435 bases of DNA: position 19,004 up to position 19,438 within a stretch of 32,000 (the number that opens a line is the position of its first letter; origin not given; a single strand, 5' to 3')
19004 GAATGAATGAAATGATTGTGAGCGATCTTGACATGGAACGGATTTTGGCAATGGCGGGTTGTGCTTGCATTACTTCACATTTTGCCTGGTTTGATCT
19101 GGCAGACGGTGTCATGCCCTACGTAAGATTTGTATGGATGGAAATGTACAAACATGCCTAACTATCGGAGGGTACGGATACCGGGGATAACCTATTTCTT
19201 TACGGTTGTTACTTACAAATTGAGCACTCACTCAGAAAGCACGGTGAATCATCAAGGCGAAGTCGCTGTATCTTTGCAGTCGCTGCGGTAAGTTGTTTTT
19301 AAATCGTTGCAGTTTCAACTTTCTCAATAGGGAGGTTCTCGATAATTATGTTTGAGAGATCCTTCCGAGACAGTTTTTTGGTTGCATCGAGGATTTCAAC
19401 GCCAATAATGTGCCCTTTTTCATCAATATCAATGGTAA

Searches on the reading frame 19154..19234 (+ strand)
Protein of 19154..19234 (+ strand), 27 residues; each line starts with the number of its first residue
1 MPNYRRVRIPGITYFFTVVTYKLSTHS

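Call 22: search_solved_structures(query=window:19154-19234:+, max_evalue=10, show_alignments=3)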
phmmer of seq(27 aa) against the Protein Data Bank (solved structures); distinct sequences matched with E-value up to 10: 1.
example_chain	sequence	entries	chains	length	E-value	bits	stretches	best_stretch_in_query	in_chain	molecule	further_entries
7l0g_C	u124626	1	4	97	1.4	12.4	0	9-26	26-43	Monobody 12VC1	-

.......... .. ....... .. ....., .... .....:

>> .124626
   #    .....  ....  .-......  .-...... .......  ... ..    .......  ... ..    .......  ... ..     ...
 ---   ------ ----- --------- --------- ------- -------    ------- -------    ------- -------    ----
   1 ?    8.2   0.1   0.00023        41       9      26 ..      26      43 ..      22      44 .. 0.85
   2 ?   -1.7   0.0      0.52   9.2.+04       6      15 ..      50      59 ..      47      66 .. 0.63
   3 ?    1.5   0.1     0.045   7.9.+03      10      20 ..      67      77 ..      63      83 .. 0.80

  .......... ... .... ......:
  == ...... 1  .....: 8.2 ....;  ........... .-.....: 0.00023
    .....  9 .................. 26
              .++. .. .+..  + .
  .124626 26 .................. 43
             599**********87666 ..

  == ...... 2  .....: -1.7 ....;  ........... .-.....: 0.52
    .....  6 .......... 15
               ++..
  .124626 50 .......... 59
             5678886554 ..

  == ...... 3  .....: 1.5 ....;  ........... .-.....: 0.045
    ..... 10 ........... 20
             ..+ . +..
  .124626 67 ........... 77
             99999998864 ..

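Call 23: search_protein_families(library=ncbifam, proteins=[window:19154-19234:+], max_evalue=10)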
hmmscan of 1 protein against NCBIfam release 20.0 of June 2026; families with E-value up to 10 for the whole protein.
seq(27 aa): 1 family
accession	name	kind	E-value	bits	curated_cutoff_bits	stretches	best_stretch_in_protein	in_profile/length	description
NF047646.1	REP_Tyr_transpos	equivalog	0.0011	18.9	80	1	3-23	1-21/146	REP-associated tyrosine transposase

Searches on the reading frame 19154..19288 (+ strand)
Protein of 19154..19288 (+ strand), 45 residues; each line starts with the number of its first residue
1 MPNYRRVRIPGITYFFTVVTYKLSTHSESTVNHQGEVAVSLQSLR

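Call 20: find_homologous_proteins(query=window:19154-19288:+, max_evalue=10)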
Query seq(45 aa) (45 aa): 2 proteins with E <= 10 among 2 candidates.
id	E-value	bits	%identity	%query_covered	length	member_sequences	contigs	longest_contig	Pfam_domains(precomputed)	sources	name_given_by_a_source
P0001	3.9e-11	59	88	73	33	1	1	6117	-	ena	-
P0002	3.2e-4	38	95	49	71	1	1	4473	-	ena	-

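Call 24: search_protein_families(library=ncbifam, proteins=[P0002], max_evalue=1)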
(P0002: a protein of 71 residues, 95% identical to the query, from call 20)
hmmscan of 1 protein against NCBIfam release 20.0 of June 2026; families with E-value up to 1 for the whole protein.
P0002 (71 aa): 2 families
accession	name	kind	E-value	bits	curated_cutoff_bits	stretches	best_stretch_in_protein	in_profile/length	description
NF047646.1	REP_Tyr_transpos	equivalog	3.9e-19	69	80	1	3-70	1-68/146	REP-associated tyrosine transposase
NF033573.1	transpos_IS200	equivalog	0.065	13.5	55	1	12-64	11-62/126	IS200/IS605 family transposase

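Call 25: find_encoding_contigs(protein=P0002, flank=5000, max_places=6)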
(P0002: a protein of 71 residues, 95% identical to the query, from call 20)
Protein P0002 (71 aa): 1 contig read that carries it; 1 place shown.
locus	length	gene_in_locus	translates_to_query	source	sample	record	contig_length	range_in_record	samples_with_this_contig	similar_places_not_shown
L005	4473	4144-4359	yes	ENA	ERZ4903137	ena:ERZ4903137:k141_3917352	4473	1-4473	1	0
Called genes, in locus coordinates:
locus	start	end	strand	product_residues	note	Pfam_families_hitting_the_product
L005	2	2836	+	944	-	?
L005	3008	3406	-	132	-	PF01850:PIN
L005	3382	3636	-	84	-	-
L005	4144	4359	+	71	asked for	-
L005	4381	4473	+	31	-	?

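Call 26: find_encoding_contigs(protein=P0001, flank=5000, max_places=6)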
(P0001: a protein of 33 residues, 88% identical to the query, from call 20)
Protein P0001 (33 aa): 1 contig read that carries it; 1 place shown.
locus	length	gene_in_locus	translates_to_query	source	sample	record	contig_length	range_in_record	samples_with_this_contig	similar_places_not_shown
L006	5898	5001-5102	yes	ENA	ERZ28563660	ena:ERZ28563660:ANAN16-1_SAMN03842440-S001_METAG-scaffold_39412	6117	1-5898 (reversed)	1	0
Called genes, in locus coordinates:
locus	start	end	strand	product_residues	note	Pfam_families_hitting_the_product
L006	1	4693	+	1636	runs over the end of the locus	?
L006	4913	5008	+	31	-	-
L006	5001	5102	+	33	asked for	-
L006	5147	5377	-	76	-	PF10049:DUF2283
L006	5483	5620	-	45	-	-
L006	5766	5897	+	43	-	?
